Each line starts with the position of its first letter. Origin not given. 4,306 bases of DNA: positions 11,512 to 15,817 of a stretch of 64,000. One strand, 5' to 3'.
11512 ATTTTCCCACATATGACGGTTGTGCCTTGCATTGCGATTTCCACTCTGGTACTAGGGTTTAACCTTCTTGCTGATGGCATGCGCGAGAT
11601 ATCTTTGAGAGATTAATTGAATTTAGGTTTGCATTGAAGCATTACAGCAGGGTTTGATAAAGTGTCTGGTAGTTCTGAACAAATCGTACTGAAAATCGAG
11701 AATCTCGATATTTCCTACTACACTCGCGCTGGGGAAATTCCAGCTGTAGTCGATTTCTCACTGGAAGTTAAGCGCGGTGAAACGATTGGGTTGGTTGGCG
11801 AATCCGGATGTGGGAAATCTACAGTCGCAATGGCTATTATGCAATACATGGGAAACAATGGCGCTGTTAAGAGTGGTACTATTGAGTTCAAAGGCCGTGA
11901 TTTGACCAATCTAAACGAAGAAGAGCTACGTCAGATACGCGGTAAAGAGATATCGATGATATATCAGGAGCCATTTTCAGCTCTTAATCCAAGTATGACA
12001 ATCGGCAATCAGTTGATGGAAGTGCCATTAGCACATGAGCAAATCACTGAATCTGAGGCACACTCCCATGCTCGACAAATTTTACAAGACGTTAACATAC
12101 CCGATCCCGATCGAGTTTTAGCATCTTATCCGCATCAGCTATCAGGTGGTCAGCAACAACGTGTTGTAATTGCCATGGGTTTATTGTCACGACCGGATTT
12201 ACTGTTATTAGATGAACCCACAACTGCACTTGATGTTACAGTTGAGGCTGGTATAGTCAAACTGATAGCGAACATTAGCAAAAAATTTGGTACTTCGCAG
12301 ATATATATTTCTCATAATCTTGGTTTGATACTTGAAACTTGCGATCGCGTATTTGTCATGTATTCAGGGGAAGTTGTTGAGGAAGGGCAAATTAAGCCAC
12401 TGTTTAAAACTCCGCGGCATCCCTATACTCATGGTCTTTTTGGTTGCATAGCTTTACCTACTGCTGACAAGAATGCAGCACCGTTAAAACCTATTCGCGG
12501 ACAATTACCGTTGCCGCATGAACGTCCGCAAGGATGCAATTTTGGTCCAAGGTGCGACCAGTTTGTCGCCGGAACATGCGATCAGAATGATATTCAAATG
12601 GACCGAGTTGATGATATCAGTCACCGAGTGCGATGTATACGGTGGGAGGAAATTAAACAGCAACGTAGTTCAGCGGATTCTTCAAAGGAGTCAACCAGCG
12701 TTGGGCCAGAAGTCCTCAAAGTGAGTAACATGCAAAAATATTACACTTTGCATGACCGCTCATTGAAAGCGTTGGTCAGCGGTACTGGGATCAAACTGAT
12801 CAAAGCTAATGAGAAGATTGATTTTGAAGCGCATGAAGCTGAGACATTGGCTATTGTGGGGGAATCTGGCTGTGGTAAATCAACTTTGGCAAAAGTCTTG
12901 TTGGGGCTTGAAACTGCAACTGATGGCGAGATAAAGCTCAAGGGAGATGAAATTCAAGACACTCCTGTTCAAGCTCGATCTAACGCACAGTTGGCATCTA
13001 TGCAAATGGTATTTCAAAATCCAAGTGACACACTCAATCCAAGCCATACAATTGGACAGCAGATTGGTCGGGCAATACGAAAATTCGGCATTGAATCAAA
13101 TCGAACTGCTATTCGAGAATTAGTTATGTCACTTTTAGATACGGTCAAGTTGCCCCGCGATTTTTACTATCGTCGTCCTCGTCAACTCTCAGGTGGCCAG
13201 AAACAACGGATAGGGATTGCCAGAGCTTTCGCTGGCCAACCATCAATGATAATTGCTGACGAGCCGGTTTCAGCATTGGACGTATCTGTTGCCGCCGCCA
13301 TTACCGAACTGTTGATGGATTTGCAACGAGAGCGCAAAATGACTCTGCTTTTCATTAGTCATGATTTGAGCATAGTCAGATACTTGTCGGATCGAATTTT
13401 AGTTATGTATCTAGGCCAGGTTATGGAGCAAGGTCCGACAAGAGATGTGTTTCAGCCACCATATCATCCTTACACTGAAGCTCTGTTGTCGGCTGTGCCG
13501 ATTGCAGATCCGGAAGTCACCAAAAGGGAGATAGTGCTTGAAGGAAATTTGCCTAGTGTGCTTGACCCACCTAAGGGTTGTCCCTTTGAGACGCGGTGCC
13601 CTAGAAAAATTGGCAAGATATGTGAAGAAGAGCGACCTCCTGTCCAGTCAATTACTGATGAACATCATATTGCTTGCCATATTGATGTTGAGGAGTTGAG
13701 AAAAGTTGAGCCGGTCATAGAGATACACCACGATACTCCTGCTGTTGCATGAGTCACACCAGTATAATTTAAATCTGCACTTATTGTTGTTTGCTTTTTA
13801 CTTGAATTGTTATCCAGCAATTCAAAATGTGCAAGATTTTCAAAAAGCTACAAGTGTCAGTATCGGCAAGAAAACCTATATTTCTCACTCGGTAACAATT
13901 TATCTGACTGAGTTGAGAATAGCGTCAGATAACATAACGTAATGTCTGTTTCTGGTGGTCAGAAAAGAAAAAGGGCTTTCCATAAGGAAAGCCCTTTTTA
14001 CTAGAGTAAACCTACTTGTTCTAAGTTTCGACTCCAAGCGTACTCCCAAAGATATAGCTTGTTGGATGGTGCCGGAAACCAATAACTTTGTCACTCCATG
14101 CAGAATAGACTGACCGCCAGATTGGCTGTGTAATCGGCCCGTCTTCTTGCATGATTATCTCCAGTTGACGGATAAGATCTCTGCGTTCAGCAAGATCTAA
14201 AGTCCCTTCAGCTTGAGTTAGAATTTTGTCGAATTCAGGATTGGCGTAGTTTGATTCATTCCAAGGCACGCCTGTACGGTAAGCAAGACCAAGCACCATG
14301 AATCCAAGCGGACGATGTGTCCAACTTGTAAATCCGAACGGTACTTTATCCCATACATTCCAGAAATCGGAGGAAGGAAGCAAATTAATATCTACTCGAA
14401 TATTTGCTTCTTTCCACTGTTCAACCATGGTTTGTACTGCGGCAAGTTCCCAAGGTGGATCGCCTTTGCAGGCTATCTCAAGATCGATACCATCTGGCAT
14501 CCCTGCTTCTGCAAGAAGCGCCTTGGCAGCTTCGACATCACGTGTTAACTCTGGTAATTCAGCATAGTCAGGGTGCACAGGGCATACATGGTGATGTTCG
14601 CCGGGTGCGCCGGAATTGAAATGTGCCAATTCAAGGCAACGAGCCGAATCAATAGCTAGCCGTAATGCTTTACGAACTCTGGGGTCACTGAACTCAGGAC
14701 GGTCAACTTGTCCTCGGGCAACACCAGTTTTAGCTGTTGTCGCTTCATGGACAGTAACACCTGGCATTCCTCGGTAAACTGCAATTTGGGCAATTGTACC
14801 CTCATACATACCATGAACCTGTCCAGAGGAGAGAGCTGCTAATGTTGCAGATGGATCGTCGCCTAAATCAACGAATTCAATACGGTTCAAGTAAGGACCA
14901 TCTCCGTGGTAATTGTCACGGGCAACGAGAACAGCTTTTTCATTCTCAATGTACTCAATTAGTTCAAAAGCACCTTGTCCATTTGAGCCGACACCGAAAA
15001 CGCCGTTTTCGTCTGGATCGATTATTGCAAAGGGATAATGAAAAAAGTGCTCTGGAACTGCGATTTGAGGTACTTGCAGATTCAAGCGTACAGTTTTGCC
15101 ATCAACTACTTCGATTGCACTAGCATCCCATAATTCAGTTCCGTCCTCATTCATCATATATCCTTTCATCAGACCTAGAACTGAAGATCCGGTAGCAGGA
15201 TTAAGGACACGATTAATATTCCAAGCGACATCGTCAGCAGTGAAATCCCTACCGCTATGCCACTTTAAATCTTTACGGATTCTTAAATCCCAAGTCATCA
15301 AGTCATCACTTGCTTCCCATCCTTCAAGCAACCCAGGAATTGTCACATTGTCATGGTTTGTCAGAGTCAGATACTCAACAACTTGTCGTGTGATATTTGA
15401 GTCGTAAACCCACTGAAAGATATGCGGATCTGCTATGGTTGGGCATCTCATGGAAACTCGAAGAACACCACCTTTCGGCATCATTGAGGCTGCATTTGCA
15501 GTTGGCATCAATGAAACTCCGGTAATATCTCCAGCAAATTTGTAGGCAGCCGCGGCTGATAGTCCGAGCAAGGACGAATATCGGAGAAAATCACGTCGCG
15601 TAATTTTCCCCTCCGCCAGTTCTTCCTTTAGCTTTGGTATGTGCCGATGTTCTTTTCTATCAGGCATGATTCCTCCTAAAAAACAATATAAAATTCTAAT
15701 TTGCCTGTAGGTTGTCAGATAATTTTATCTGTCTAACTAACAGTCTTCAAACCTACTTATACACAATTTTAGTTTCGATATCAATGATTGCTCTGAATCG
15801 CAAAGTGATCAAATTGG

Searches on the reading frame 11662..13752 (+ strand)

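Call 52: search_protein_families(library=ncbifam, proteins=[window:11662-13752:+], max_evalue=1e-10)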
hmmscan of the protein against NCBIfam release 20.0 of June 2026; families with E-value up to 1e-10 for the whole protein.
window:11662-13752:+ (696 aa): 187 families (the best 25 are shown)
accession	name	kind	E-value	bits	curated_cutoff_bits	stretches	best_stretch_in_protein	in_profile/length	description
NF008453.0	PRK11308.1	subfamily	3.4e-168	559.1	408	2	347-674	8-325/334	dipeptide ABC transporter ATP-binding protein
NF011659.0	PRK15079.1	equivalog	3.2e-164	545.5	540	2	351-673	11-329/334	murein tripeptide/oligopeptide ABC transporter ATP binding protein OppF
NF007010.1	PRK09473.1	subfamily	5.2e-157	521.5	575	2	10-322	2-309/318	oligopeptide ABC transporter ATP-binding protein OppD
NF008246.0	PRK11022.1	equivalog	8.4e-148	491.7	541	2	9-325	3-314/326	dipeptide ABC transporter ATP-binding protein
NF007613.0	PRK10261.1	equivalog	6.8e-147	490.5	1077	2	7-263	10-272/623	glutathione ABC transporter ATP-binding protein GsiA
NF043071.1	DppF_dipep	equivalog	1.1e-140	468.7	660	2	344-673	6-325/331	dipeptide ABC transporter ATP-binding subunit DppF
NF043079.1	MMSYN1_0167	equivalog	1.5e-128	430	740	2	86-299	297-508/561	oligopeptide ABC transporter ATP-binding protein OppD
NF011713.0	PRK15134.1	equivalog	3.9e-124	415.1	834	2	7-261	3-258/529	microcin C ABC transporter ATP-binding protein YejF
NF047576.1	opine_ATP_CntF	equivalog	1.1e-118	395.2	385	2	9-259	2-249/264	staphylopine uptake ABC transporter ATP-binding protein CntF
NF047578.1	opine_ATP_CntD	equivalog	1.8e-118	394.6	380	2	9-259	2-249/266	staphylopine uptake ABC transporter ATP-binding protein CntD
TIGR02770.1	nickel_nikD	equivalog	6.9e-118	392.1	318.7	2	29-260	2-226/230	nickel import ATP-binding protein NikD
TIGR02769.1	nickel_nikE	equivalog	2.3e-108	361.7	332.55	2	384-617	28-258/265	nickel import ATP-binding protein NikE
NF043078.1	MMSYN1_0168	equivalog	1.1e-106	358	800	2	485-625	470-610/649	oligopeptide ABC transporter ATP-binding protein OppF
NF007739.0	PRK10419.1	subfamily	1.1e-105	353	354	2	382-617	27-259/268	nickel ABC transporter ATP-binding protein NikE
NF011674.0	PRK15093.1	equivalog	1.8e-104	349.5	627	2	9-299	3-299/330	putrescine export ABC transporter ATP-binding protein SapD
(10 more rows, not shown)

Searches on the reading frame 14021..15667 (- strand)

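Call 52: search_protein_families(library=ncbifam, proteins=[window:14021-15667:-], max_evalue=1e-10)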
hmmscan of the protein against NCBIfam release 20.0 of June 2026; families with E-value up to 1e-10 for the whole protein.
window:14021-15667:- (548 aa): 9 families
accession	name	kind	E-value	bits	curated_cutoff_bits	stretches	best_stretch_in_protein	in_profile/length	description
NF045467.1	Opp4A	equivalog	2.3e-22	79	650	1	64-392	32-382/556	oligopeptide ABC transporter substrate-binding protein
NF043070.1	DppA_dipep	equivalog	2.1e-21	76.1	1005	1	50-531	14-519/535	dipeptide ABC transporter periplasmic-binding protein DppA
NF011684.0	PRK15104.1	equivalog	1.5e-20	73.5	947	1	72-517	45-509/543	oligopeptide ABC transporter substrate-binding protein OppA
NF045468.1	Opp5A_nikA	equivalog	4.1e-20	71.7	600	1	91-538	39-479/488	nickel ABC transporter substrate-binding protein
TIGR02294.1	nickel_nikA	equivalog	4.8e-16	58.4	393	1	96-406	35-343/501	nickel ABC transporter substrate-binding protein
NF011942.0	PRK15413.1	equivalog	1.1e-15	57.3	594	1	113-395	75-348/512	glutathione ABC transporter substrate-binding protein GsiB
NF047575.1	opine_bind_CntA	exception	7e-14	51.3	800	1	87-402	54-372/535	staphylopine-dependent metal ABC transporter substrate-binding lipoprotein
NF011689.0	PRK15109.1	equivalog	3e-11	42.7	560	0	109-346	79-329/547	ABC transporter substrate-binding protein SapA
NF007287.0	PRK09755.1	equivalog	5.7e-11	41.9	1098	0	76-341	43-318/535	ABC transporter substrate-binding protein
